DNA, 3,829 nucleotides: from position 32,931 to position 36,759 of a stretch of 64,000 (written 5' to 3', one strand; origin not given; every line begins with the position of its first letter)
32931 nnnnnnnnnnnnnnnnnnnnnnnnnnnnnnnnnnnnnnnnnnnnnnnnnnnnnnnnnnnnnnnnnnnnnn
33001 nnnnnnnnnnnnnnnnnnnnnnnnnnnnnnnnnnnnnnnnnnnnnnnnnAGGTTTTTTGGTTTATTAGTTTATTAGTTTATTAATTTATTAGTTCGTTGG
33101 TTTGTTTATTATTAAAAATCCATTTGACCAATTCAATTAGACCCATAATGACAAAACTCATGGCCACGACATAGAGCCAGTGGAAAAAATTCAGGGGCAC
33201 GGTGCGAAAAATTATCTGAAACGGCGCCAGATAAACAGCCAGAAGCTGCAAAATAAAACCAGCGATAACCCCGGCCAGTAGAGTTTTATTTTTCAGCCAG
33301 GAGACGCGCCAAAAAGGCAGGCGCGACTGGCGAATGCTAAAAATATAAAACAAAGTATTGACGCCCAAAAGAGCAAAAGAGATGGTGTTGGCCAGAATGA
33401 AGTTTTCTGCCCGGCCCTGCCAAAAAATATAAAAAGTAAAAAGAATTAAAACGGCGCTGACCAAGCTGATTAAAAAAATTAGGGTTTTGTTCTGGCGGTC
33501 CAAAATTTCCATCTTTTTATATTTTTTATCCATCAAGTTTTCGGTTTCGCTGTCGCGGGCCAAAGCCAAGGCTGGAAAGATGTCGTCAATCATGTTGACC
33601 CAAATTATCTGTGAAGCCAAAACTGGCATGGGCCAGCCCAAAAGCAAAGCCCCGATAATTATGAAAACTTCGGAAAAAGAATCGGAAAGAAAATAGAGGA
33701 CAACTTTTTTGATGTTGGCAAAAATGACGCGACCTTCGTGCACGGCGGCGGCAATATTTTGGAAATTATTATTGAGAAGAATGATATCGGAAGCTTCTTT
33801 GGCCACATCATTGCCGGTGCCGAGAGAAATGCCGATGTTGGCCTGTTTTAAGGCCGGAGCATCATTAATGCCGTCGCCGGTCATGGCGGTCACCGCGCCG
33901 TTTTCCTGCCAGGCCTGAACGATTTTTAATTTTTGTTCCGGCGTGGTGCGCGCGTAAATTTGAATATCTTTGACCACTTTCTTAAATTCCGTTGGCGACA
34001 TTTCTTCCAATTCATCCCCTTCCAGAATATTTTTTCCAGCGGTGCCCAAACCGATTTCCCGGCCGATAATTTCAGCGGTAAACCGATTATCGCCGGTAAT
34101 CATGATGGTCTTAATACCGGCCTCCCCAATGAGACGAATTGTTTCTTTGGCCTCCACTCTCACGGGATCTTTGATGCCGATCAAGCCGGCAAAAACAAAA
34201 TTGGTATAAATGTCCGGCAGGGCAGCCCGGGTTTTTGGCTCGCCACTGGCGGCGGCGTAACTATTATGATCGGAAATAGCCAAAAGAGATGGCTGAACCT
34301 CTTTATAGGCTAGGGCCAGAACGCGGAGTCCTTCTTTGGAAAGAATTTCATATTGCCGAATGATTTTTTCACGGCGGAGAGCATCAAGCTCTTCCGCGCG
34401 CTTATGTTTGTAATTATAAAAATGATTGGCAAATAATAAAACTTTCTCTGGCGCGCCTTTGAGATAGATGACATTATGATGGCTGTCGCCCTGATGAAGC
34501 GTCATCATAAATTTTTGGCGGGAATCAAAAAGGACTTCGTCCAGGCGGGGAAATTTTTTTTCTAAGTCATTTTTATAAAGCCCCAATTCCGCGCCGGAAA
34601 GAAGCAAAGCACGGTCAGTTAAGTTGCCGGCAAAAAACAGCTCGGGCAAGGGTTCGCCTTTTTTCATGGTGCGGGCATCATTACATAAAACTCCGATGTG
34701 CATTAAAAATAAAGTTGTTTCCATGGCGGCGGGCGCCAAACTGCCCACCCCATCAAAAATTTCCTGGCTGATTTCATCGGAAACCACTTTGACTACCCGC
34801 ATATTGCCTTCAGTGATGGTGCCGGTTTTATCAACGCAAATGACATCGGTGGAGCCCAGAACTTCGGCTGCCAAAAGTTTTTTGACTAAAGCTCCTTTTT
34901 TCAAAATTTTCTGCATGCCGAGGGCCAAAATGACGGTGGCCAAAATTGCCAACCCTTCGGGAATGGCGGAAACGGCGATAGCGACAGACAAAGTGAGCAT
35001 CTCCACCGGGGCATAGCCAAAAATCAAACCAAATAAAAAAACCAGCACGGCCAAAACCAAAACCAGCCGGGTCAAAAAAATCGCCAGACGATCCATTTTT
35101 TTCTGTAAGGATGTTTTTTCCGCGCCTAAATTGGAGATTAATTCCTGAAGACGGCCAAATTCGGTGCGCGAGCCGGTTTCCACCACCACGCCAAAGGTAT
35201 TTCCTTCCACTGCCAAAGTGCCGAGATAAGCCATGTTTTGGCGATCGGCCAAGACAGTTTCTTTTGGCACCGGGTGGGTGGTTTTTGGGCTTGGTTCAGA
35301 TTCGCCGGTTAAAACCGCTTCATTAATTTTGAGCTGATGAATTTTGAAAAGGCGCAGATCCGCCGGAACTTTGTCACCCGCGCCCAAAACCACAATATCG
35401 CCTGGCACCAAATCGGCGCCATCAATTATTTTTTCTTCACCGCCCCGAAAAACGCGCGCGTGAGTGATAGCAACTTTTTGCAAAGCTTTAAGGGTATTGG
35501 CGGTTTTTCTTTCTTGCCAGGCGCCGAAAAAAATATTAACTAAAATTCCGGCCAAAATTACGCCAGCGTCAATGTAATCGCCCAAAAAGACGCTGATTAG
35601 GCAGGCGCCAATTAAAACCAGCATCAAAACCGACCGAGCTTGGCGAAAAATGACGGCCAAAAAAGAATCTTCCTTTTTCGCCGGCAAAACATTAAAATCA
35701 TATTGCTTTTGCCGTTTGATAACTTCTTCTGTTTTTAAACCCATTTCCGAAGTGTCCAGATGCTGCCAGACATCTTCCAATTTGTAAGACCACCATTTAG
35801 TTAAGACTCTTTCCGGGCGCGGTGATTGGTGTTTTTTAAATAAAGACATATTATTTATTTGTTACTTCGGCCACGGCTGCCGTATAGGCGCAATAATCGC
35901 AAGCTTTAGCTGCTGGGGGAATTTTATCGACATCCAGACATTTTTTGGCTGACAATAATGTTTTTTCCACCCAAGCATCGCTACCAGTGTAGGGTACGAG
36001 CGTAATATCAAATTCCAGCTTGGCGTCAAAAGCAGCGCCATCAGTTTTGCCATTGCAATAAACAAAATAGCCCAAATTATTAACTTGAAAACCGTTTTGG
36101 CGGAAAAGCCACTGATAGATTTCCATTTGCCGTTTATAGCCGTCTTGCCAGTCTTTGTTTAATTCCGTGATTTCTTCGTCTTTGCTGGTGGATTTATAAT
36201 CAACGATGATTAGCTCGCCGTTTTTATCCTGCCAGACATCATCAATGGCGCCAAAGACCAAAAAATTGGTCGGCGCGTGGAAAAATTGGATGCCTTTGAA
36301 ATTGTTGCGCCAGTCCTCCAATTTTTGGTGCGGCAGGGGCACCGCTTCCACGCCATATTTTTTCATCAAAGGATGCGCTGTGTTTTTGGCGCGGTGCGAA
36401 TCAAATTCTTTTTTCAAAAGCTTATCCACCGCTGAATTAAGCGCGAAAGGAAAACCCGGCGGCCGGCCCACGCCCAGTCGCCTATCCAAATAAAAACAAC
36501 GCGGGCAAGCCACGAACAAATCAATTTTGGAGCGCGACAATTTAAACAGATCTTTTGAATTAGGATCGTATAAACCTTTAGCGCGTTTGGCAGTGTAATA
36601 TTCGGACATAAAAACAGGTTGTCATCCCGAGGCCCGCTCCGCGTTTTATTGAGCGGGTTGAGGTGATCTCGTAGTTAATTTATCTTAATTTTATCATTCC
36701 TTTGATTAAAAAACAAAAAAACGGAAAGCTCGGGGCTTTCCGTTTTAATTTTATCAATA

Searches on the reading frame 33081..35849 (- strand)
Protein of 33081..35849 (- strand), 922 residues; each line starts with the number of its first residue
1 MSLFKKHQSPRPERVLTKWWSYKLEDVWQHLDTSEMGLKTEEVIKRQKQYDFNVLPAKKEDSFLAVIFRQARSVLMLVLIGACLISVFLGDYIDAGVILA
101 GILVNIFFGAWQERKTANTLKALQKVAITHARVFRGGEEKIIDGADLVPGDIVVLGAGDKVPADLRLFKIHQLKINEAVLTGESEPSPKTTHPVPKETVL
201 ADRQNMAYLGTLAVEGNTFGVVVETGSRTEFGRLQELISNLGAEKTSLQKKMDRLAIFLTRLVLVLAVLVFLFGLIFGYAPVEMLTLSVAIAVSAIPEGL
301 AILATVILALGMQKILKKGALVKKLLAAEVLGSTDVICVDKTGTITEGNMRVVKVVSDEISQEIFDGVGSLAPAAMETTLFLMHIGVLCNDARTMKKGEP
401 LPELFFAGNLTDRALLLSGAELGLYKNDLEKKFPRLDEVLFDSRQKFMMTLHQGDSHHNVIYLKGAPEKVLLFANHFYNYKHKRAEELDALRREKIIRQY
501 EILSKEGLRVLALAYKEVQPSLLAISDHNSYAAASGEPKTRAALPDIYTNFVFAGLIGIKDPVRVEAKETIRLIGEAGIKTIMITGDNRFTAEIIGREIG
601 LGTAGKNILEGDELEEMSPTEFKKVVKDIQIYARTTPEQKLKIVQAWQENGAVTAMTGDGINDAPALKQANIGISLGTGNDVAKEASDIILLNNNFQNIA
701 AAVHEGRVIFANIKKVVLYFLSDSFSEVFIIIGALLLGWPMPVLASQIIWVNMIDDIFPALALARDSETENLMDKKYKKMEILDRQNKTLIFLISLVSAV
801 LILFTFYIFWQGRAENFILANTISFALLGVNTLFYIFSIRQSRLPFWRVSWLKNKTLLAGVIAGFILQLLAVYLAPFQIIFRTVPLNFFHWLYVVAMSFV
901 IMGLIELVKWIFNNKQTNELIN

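Call 56: search_protein_families(library=pfam, proteins=[window:33081-35849:-], max_evalue=0.01)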
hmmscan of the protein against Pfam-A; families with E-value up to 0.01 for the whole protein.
window:33081-35849:- (922 aa): 7 families
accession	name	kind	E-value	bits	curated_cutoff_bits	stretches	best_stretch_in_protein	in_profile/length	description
PF00122.25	E1-E2_ATPase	-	2.2e-47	161.4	28.1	1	128-318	4-181/181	E1-E2 ATPase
PF00689.26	Cation_ATPase_C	-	2.3e-35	122.4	27.3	1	740-911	1-175/175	Cation transporting ATPase, C-terminus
PF00702.32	Hydrolase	-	1.5e-20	74.9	26.4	1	335-671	2-191/191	haloacid dehalogenase-like hydrolase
PF13246.12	Cation_ATPase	-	1.3e-15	57.6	21.7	1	387-471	1-85/91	Cation transport ATPase (P-type)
PF00690.31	Cation_ATPase_N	-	9.1e-14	51.3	20.4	1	19-86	1-69/69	Cation transporter/ATPase, N-terminus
PF08282.18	Hydrolase_3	-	0.00027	21.2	20.9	1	644-701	196-253/255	haloacid dehalogenase-like hydrolase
PF12710.13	HAD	-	0.006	17.5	27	0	562-668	88-189/189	haloacid dehalogenase-like hydrolase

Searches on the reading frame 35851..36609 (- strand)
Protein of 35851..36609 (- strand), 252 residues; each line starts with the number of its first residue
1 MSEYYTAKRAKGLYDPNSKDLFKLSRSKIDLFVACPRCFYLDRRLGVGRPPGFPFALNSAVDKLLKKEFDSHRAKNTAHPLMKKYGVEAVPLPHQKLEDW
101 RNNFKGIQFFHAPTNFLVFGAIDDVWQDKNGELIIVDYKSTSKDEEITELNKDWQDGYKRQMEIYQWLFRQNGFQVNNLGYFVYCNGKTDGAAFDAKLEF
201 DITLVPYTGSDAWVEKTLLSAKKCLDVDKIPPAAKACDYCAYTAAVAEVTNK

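Call 3: search_protein_families(library=pfam, proteins=[window:35851-36609:-], max_evalue=1)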
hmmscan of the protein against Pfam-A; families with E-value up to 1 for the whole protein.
window:35851-36609:- (252 aa): 4 families
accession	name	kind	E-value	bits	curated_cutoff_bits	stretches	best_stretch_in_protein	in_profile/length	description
PF12705.13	PDDEXK_1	-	8.3e-15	55.8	22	2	60-244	67-244/247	PD-(D/E)XK nuclease superfamily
PF01930.23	Cas_Cas4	-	0.015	15.9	22.7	1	124-243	57-155/160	Domain of unknown function DUF83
PF02011.21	Glyco_hydro_48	-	0.034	13.1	25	1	150-173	338-361/619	Glycosyl hydrolase family 48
PF12684.13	DUF3799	-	0.13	12.4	26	1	133-241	121-231/233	PDDEXK-like domain of unknown function (DUF3799)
